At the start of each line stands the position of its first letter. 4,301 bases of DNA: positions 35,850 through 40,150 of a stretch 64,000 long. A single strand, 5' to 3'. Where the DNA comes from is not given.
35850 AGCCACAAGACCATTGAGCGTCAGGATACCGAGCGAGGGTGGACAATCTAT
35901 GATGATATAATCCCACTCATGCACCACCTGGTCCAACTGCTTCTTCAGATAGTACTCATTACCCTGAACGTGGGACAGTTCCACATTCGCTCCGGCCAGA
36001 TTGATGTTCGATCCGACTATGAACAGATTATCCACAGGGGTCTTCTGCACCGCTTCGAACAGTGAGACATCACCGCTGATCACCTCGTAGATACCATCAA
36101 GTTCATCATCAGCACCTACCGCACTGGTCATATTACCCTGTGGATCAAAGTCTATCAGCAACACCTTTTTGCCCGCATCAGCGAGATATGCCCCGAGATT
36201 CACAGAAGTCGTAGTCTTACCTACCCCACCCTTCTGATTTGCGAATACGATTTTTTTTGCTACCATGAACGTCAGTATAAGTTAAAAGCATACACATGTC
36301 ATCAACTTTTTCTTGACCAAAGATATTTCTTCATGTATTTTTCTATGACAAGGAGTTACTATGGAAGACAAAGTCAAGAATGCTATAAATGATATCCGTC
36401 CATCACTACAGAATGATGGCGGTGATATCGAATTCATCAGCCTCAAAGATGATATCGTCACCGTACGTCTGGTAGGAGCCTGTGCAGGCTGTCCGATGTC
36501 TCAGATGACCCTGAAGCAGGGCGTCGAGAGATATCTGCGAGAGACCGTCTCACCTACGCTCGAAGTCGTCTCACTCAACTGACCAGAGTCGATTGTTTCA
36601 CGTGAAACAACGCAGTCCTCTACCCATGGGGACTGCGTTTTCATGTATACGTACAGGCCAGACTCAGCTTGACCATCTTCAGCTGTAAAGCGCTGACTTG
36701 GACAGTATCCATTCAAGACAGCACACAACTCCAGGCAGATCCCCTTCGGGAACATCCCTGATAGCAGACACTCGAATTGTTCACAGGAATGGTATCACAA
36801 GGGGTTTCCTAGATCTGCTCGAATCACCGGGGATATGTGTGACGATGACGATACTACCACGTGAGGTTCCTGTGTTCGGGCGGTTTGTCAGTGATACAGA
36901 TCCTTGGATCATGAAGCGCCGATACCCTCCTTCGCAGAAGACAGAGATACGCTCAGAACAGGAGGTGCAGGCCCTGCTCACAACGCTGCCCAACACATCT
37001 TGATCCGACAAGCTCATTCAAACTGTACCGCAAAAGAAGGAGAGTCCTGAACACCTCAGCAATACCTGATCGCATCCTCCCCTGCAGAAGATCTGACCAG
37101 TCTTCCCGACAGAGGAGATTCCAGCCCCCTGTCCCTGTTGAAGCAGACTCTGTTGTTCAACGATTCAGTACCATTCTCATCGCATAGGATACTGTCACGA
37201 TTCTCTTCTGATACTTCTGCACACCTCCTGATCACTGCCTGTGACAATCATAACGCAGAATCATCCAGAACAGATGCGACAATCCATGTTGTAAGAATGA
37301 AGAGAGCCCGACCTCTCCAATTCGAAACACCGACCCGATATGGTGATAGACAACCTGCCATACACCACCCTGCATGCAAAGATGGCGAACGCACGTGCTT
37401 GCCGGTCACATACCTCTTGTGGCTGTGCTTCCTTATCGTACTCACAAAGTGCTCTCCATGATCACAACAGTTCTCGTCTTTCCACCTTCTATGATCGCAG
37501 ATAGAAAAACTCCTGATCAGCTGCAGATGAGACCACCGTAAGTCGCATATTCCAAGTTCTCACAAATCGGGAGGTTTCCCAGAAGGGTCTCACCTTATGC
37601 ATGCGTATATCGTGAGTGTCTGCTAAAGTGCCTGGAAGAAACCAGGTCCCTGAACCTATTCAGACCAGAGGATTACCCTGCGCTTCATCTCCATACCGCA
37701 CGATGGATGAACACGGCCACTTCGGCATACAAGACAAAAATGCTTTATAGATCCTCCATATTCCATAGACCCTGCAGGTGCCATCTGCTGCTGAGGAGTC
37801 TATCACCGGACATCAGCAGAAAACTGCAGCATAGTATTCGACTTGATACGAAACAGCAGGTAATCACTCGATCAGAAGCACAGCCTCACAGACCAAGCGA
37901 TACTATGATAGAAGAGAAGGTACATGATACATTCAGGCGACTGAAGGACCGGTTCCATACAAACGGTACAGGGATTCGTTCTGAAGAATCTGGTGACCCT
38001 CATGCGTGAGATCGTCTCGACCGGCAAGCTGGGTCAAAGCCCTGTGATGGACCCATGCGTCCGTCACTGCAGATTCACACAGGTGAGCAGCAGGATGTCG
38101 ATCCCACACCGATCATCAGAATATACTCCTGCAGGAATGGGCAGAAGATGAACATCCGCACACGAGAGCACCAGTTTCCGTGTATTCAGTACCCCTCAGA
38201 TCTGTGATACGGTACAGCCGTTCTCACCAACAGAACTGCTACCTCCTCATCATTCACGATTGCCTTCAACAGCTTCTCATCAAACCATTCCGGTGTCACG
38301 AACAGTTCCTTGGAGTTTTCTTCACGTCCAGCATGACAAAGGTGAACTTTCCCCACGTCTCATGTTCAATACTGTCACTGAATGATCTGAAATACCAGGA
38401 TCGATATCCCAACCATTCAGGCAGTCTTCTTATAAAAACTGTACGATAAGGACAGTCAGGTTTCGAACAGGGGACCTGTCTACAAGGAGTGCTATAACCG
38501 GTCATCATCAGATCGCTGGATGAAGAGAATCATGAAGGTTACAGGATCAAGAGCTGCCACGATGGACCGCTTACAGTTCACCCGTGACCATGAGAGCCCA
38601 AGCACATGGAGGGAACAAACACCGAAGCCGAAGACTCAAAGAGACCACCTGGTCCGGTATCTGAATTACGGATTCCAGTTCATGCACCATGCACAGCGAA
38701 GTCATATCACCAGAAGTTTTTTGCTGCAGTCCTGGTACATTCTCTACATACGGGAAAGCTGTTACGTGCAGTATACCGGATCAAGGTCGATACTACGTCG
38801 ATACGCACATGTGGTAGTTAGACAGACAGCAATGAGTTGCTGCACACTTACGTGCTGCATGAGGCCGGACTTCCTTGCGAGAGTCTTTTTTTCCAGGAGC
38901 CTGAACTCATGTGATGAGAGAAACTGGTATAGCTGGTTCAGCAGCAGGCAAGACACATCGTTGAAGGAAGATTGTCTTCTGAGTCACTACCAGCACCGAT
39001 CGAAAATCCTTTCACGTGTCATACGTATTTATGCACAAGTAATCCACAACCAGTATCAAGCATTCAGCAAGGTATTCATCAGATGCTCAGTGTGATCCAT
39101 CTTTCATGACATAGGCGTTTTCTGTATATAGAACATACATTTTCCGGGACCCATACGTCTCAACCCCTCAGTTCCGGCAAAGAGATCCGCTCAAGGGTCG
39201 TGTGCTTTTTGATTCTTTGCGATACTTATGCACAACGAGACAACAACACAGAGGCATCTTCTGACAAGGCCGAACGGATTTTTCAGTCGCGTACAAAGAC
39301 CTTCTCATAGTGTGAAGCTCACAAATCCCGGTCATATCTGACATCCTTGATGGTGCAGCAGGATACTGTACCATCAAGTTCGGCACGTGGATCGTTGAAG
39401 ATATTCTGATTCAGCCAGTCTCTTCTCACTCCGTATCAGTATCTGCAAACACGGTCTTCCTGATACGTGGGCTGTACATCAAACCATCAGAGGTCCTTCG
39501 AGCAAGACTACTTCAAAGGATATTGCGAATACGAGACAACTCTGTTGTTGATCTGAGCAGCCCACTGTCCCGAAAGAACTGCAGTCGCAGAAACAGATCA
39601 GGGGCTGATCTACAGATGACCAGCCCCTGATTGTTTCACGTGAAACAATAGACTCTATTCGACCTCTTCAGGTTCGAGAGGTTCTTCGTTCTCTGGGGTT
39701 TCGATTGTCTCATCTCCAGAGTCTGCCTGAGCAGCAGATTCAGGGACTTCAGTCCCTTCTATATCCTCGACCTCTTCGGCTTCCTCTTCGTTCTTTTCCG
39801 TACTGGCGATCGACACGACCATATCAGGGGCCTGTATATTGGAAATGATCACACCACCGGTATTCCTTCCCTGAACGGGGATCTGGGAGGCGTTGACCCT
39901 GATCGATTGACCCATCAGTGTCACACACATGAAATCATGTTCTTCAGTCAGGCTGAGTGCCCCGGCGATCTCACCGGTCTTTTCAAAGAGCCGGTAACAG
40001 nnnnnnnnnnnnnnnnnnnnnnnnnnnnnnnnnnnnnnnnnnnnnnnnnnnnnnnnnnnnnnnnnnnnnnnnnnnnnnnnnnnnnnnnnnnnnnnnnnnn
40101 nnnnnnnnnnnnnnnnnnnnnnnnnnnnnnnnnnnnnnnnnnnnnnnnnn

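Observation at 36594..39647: Mirror-symmetric parS/terminator-bounded 3-kb gene desert next to parAB: a candidate insulated centromere domain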

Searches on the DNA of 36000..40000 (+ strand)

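Call 5: search_rna_families(source=window, start=36000, end=40000, threshold=evalue, max_evalue=1)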
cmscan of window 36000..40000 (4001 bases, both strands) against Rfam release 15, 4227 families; matches with E-value up to 1: 3.
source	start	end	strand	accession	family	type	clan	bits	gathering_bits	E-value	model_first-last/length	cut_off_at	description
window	39577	39683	-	RF01292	snoR2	Gene; snRNA; snoRNA; HACA-box;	CL00042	21.8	44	0.76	1-149/149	no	Small nucleolar RNA snoR2/U65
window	36282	36428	+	RF02672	SprX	Gene; sRNA;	-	20.4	80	0.31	1-151/151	no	Small pathogenicity island RNA X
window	36057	36113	-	RF01127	sR42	Gene; snRNA; snoRNA; CD-box;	-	19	38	0.25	1-63/63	no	Small nucleolar RNA sR42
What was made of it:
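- On Structured non-coding RNA: No Rfam hit with E < 0.25, and all hits are far below gathering scores (call 5).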

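Call 29: search_dna_similar(query=window:36610-39631:+, collection=plasmids, mode=distant, max_evalue=0.001)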
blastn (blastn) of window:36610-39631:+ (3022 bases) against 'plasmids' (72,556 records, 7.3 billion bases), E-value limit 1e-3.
No match.

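Call 30: search_dna_similar(query=window:36610-39631:+, collection=phages, mode=distant, max_evalue=0.001)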
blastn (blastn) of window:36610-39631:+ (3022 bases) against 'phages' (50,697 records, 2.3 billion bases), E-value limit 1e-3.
No match.
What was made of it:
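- Tried and rejected: None found with sensitive blastn (calls 29, 30).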

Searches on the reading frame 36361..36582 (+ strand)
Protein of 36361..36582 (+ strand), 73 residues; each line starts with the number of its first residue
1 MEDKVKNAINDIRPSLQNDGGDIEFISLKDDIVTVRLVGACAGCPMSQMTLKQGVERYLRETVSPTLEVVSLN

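Call 11: search_protein_families(library=pfam, proteins=[window:36361-36582:+])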
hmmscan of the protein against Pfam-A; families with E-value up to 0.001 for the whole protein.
window:36361-36582:+ (73 aa): 1 family
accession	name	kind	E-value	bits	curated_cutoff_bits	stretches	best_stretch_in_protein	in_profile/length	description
PF01106.22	NifU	-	1.4e-28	99.3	27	1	5-70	1-67/67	NifU-like domain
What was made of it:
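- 36361..36582 (+): NifU-domain gene (73 aa), transcribed toward the desert. Pfam PF01106, E = 1.4e-28 (call 11)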

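Call 20: find_encoding_contigs(protein=window:36361-36582:+, flank=10000, max_places=10)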
Protein window:36361-36582:+ (73 aa): 18 contigs read that carry it; 10 places shown.
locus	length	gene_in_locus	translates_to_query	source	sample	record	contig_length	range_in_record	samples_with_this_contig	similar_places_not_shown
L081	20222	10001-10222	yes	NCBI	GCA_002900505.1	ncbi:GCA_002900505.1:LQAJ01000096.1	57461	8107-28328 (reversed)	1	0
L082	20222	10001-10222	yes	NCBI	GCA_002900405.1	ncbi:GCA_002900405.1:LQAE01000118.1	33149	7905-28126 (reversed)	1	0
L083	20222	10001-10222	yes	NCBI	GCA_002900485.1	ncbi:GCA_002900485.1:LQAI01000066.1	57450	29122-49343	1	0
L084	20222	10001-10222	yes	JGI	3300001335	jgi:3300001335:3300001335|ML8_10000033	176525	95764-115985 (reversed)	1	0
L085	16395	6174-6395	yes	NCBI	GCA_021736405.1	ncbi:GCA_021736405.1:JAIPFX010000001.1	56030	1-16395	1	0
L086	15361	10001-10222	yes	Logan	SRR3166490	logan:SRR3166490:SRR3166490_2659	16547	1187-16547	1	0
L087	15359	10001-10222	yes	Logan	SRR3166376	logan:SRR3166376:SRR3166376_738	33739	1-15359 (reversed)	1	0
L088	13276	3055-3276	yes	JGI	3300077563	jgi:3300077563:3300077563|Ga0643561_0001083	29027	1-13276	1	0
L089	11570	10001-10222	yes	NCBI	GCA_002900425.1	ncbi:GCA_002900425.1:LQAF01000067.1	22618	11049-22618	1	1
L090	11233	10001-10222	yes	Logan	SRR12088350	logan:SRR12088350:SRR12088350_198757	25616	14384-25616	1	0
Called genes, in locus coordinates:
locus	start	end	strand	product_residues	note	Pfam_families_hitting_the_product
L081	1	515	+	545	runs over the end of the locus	PF01546:Peptidase_M20, PF07687:M20_dimer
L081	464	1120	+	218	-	PF00117:GATase, PF07722:Peptidase_C26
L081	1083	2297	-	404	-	PF00753:Lactamase_B, PF19583:ODP, PF00258:Flavodoxin_1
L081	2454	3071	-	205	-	PF01863:YgjP-like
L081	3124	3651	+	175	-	-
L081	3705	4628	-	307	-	PF03956:Lys_export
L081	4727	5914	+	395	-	PF01963:TraB_PrgY_gumN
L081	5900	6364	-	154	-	PF13541:ChlI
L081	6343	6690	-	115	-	-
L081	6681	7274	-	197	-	PF18073:Zn_ribbon_LapB, PF13481:AAA_25, PF03796:DnaB_C (faint), PF06745:ATPase, PF23442:DUF7125, PF13401:AAA_22 (weak)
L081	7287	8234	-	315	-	PF00160:Pro_isomerase, PF00254:FKBP_C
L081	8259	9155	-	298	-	PF02195:ParB_N, PF17762:HTH_ParB, PF23552:ParB_C (weak)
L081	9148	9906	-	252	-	PF00142:Fer4_NifH (weak), PF01656:CbiA, PF02374:ArsA_ATPase, PF06564:CBP_BcsQ, PF09140:MipZ (weak), PF10609:ParA, PF13614:AAA_31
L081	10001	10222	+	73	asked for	PF01106:NifU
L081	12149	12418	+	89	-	-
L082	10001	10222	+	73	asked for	PF01106:NifU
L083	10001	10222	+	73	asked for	PF01106:NifU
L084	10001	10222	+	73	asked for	PF01106:NifU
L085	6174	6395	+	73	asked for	PF01106:NifU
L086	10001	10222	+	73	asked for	PF01106:NifU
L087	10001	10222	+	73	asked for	PF01106:NifU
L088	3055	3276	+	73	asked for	PF01106:NifU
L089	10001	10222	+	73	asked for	PF01106:NifU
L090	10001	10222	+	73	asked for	PF01106:NifU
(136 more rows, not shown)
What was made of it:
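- Checked: The same arrangement is present in at least 10 independent assemblies of the species (call 20).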

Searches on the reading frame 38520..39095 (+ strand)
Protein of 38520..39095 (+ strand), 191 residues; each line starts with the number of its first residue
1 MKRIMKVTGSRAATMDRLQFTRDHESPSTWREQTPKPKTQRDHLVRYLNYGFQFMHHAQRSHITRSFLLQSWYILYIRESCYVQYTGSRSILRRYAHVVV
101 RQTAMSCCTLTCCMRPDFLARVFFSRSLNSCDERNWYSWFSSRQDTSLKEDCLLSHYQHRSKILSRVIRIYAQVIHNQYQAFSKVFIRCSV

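Call 11: search_protein_families(library=pfam, proteins=[window:38520-39095:+])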
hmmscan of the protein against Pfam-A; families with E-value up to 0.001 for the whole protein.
window:38520-39095:+ (191 aa): 0 families

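Call 69: search_protein_representatives(protein=window:38520-39092:+)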
Query: 191 residues. Proteins with E-value up to 0.001 (for the whole library): 1; up to 1e-10: 1; up to 1e-30: 0. The best 1 are listed.
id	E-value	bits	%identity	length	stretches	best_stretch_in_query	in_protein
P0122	8.9e-12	61.7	71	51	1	44-94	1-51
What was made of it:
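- Tried and rejected: The only hit among 1.84 billion representatives is a 51-aa call, which I take to be the gene call at the same locus in L084/L088; its origin was not checked (call 69).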
